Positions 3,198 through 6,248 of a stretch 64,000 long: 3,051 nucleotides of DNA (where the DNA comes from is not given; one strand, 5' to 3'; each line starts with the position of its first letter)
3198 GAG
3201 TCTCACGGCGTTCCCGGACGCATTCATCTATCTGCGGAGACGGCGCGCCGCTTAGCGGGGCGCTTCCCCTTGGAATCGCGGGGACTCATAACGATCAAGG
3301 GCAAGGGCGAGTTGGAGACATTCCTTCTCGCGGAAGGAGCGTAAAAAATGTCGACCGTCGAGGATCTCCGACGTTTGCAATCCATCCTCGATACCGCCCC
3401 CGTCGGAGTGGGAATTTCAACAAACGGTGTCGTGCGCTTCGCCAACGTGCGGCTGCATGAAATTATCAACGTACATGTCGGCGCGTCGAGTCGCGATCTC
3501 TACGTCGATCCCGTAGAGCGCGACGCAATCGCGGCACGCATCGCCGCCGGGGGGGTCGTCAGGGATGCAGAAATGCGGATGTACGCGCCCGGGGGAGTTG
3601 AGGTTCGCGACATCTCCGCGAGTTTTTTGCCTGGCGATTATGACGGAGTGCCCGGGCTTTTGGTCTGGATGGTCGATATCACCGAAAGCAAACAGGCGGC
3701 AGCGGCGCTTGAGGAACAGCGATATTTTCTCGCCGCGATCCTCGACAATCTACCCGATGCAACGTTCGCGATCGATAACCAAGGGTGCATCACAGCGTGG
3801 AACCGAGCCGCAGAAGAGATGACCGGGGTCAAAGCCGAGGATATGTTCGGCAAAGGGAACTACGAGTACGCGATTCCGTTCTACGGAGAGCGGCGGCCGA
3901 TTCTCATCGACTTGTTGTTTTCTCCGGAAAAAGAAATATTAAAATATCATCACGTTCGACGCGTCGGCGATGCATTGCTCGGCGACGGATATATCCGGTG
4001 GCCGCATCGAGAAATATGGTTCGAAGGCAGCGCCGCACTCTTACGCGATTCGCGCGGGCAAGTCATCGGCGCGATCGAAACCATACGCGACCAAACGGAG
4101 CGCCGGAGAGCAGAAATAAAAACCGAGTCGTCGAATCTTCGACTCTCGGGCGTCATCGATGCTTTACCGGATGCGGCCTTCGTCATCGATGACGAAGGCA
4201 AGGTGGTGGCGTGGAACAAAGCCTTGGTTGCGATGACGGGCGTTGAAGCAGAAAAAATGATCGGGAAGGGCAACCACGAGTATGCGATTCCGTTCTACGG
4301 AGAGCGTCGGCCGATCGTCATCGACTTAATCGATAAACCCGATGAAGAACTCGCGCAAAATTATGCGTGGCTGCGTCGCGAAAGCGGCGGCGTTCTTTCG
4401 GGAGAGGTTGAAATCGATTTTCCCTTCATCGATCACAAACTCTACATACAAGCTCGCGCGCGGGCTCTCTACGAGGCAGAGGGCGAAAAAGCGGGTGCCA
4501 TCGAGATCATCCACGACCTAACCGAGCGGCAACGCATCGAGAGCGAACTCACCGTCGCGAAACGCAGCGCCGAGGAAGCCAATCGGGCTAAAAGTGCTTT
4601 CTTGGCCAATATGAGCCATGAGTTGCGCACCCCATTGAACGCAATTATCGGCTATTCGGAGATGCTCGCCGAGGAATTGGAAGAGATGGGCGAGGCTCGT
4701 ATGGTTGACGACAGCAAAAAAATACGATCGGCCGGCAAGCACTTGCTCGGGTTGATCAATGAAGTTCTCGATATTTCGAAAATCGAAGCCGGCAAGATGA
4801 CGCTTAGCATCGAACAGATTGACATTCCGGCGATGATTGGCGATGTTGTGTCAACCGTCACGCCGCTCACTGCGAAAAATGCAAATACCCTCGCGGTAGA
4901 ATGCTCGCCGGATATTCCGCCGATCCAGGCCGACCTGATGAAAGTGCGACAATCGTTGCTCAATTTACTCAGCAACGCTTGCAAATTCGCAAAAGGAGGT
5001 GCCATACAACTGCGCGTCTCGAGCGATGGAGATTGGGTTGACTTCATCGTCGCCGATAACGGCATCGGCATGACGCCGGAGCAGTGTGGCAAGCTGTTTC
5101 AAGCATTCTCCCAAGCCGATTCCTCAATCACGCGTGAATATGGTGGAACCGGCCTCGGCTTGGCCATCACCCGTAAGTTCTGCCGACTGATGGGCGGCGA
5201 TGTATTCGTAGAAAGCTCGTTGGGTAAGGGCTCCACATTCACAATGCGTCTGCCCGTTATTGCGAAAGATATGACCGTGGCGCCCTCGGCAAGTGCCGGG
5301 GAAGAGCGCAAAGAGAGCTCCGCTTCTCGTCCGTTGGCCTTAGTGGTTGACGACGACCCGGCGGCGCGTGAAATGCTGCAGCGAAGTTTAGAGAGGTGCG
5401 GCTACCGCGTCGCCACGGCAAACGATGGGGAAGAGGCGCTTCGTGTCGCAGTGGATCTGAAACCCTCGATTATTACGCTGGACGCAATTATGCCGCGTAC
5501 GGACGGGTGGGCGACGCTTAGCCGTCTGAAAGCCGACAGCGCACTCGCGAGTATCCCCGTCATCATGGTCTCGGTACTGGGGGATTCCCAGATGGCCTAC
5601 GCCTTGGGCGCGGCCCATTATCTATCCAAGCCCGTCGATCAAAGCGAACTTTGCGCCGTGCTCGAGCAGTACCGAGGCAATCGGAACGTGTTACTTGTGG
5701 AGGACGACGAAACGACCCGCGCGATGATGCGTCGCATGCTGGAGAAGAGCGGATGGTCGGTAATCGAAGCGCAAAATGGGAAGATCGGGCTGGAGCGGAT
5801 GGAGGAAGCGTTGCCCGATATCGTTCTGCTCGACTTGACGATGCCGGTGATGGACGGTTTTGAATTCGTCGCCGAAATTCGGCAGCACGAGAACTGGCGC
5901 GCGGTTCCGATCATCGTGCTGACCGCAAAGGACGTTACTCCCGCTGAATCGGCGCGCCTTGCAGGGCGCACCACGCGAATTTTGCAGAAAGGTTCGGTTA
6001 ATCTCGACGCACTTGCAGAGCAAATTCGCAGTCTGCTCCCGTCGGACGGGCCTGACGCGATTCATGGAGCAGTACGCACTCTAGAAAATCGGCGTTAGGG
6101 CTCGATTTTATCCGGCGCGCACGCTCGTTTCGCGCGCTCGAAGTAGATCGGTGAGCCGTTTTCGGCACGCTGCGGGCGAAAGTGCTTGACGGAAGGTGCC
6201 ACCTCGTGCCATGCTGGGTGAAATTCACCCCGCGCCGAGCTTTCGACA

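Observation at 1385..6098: Three-gene phosphorelay operon whose output is a class III adenylate cyclase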

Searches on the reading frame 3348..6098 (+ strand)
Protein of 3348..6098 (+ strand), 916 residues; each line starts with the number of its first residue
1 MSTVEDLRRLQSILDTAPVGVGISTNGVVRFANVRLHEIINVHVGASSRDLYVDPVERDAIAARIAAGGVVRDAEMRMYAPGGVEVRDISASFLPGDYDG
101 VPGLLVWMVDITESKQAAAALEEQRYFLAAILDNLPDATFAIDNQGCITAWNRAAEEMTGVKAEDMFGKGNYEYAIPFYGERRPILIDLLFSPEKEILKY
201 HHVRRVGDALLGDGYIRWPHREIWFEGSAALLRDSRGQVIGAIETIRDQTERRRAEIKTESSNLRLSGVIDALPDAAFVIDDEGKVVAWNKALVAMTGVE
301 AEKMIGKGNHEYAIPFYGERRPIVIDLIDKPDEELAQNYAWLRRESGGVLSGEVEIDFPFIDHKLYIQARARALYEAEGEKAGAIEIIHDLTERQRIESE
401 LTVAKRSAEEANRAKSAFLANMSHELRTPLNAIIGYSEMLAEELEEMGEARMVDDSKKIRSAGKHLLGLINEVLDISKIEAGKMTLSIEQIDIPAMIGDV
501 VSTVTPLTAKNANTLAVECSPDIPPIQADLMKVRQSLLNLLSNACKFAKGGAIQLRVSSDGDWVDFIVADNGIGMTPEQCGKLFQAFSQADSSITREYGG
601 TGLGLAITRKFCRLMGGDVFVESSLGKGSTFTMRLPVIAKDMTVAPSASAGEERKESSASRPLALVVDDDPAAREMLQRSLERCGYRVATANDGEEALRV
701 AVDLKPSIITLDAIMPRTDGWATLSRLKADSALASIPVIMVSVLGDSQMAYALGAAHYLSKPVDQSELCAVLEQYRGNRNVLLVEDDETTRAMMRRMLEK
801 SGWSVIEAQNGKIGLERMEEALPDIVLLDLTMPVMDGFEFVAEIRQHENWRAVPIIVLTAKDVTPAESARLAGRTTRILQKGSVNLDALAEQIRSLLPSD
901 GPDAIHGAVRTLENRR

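Call 3: search_protein_families(library=pfam, proteins=[window:3348-6098:+], max_evalue=0.01)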
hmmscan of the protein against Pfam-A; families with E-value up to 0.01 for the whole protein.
window:3348-6098:+ (916 aa): 14 families
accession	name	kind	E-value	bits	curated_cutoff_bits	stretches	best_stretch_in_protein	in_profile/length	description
PF00072.30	Response_reg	-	2.8e-46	156.7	30.2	2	665-772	2-110/111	Response regulator receiver domain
PF02518.31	HATPase_c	-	1.7e-28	99.7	26.4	1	529-637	2-109/111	Histidine kinase-, DNA gyrase B-, and HSP90-like ATPase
PF08448.16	PAS_4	-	1.1e-24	87.2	23.1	2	132-254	1-110/110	PAS fold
PF00989.32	PAS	-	1.7e-24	86.4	22.6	2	127-248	2-112/113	PAS fold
PF00512.31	HisKA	-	4e-18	65.7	26.9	1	414-482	1-66/66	His Kinase A (phospho-acceptor) domain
PF13426.13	PAS_9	-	6.2e-18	65.4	27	2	136-251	1-103/103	PAS domain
PF13188.13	PAS_8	-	1.5e-17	63.3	21.8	2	127-166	2-43/65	PAS domain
PF17765.7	MLTR_LBD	-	1.5e-05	25.6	26.3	0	268-299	7-39/168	MmyB-like transcription regulator ligand binding domain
PF24820.1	Diguanyl_cycl_sensor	-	1.8e-05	25.1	28.1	0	269-313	1-45/109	Diguanylate cyclase-like sensor domain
PF12860.13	PAS_7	-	0.00015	22.3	27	0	271-306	2-38/115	PAS fold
PF01206.22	TusA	-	0.0023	18.2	28.6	0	666-699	32-65/70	Sulfurtransferase TusA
PF13581.12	HATPase_c_2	-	0.0034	17.8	27.4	1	539-612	38-109/127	Histidine kinase-like ATPase domain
PF08447.18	PAS_3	-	0.0036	18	25.6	0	149-170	2-25/89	PAS fold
PF20161.5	VpsR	-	0.0044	17.2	23.7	0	779-848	11-77/121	VpsR domain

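Call 7: search_protein_families(library=ncbifam, proteins=[window:3348-6098:+], max_evalue=0.001)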
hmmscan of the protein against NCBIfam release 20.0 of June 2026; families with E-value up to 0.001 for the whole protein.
window:3348-6098:+ (916 aa): 165 families (the best 25 are shown)
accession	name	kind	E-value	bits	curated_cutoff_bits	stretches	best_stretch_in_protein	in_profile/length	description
NF038297.2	hybrid_HK_HrmK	equivalog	7.9e-99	331.9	725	2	367-775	187-607/607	hybrid histidine kinase/response regulator HrmK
NF008318.0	PRK11107.1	equivalog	2.4e-91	307.2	890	3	400-644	278-525/920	two-component sensor histidine kinase BarA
TIGR02956.1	TMAO_torS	equivalog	1.5e-90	304.6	676.5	2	403-775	452-819/967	TMAO reductase system sensor histidine kinase/response regulator TorS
NF011874.0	PRK15347.1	equivalog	1.1e-84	285.1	852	3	399-639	382-616/921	two component system sensor kinase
NF008302.0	PRK11091.1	equivalog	1.5e-83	281.4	838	2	249-776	140-643/779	aerobic respiration two-component sensor histidine kinase ArcB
NF008099.0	PRK10841.1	equivalog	1.5e-81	274.6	920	3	384-646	439-699/949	two-component system sensor histidine kinase RcsC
NF041947.1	LuxQ_Vibrio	equivalog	4.2e-77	259.8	1200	2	389-777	446-840/843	quorum-sensing autoinducer 2 sensor kinase/phosphatase LuxQ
NF045901.1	HisKinLetSLeg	equivalog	2.8e-75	253.9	1650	3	399-636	277-517/906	two-component system sensor histidine kinase LetS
NF047465.1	hybrid_HK_LvrA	exception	1.1e-65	222.1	1200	2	386-770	176-578/819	hybrid histidine kinase/response regulator LvrA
NF046044.1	PnpS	equivalog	1.9e-64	218.1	400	1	362-636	132-390/390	two-component system histidine kinase PnpS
NF047874.1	MASE3_PAS_HK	subfamily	7.7e-63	213.3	560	1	248-643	249-631/655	MASE3 domain-containing sensor histidine kinase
NF007420.1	PRK09959.1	equivalog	7.8e-61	205.9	1995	2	380-738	677-1033/1197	acid-sensing system histidine kinase EvgS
NF041832.1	near_NosP_CTERM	subfamily_domain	1.9e-56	191.7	400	2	409-774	1-368/370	NahK/ErcS family hybrid sensor histidine kinase/response regulator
NF008468.0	PRK11360.1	equivalog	3e-56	191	646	2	269-641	273-612/616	two-component system sensor histidine kinase AtoS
NF033092.0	HK_WalK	equivalog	2.2e-55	188.3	725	1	355-637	326-594/594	cell wall metabolism sensor histidine kinase WalK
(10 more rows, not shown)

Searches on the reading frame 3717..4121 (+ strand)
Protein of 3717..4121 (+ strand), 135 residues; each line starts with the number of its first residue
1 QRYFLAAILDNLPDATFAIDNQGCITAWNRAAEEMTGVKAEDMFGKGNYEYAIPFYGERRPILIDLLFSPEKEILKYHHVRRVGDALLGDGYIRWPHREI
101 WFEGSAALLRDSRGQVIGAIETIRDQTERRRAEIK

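Call 6: search_protein_families(library=pfam, proteins=[window:3717-4121:+], max_evalue=1)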
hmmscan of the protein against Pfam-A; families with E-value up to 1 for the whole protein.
seq(135 aa): 8 families
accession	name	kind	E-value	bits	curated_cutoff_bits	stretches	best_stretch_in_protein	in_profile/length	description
PF00989.32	PAS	-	1.3e-14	54.6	22.6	1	4-125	2-112/113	PAS fold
PF08448.16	PAS_4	-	5.2e-13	49.6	23.1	1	9-131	1-110/110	PAS fold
PF13426.13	PAS_9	-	3.1e-08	34.2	27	1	13-128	1-103/103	PAS domain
PF13188.13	PAS_8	-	4.4e-08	33.2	21.8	1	4-43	2-43/65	PAS domain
PF08447.18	PAS_3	-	0.006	17.3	25.6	0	26-47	2-25/89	PAS fold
PF12860.13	PAS_7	-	0.041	14.5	27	1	9-43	1-35/115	PAS fold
PF24820.1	Diguanyl_cycl_sensor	-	0.11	12.9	28.1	1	10-51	3-44/109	Diguanylate cyclase-like sensor domain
PF17765.7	MLTR_LBD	-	0.19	12.2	26.3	1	5-40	5-40/168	MmyB-like transcription regulator ligand binding domain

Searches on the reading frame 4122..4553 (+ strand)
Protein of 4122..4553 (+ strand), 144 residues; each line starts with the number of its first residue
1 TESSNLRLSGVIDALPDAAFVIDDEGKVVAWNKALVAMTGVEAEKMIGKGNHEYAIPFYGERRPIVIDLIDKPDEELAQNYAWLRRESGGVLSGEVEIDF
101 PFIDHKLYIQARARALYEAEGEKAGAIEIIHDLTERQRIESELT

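Call 6: search_protein_families(library=pfam, proteins=[window:4122-4553:+], max_evalue=1)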
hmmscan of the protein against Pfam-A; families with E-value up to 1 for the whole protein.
seq(144 aa): 7 families
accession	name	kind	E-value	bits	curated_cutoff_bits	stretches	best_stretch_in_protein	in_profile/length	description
PF08448.16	PAS_4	-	3e-12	47.2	23.1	1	13-138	2-110/110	PAS fold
PF00989.32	PAS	-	1e-10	42.1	22.6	1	7-49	2-44/113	PAS fold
PF13426.13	PAS_9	-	2.6e-07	31.3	27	1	16-135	1-103/103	PAS domain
PF13188.13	PAS_8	-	6.8e-07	29.4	21.8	1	7-46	2-38/65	PAS domain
PF24820.1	Diguanyl_cycl_sensor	-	0.0019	18.6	28.1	1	11-55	1-45/109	Diguanylate cyclase-like sensor domain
PF17765.7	MLTR_LBD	-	0.0038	17.7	26.3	1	10-42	7-40/168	MmyB-like transcription regulator ligand binding domain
PF12860.13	PAS_7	-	0.0093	16.5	27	1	13-50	2-40/115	PAS fold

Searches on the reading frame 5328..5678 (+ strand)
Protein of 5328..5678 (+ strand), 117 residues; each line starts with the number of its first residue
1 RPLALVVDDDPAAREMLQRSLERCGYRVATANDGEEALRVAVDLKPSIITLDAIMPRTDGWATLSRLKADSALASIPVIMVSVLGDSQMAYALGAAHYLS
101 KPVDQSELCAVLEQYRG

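Call 6: search_protein_families(library=pfam, proteins=[window:5328-5678:+], max_evalue=1)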
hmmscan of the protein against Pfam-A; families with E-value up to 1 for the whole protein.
seq(117 aa): 5 families
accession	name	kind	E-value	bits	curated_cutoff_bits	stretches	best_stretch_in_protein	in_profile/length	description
PF00072.30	Response_reg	-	5.8e-24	84.8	30.2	1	5-112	2-110/111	Response regulator receiver domain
PF18603.7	LAL_C2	-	0.023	15.4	29.4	1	17-43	42-68/78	L-amino acid ligase C-terminal domain 2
PF01206.22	TusA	-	0.029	14.7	28.6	1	6-39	32-65/70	Sulfurtransferase TusA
PF23198.2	PDE8A_N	-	0.22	11.8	29.6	1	13-68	22-78/147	PDE8A-like, N-terminal domain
PF24896.1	Receiver_CRE1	-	0.23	12.1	27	1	4-114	9-133/136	AHK4/CRE1/WOL first receiver domain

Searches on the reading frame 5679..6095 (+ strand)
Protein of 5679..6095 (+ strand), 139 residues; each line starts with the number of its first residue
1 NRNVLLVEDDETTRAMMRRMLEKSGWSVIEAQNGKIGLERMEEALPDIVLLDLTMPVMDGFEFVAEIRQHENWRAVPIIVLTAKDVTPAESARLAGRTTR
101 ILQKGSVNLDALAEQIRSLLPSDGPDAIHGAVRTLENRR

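Call 6: search_protein_families(library=pfam, proteins=[window:5679-6095:+], max_evalue=1)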
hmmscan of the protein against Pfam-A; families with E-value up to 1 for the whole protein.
seq(139 aa): 3 families
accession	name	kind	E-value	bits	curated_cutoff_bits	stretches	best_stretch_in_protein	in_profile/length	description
PF00072.30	Response_reg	-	8.2e-23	81.1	30.2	1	4-114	1-108/111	Response regulator receiver domain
PF20161.5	VpsR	-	0.034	14.3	23.7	1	3-71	12-77/121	VpsR domain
PF10711.15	DUF2513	-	0.24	12.2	29.6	1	45-77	62-91/100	Hypothetical protein (DUF2513)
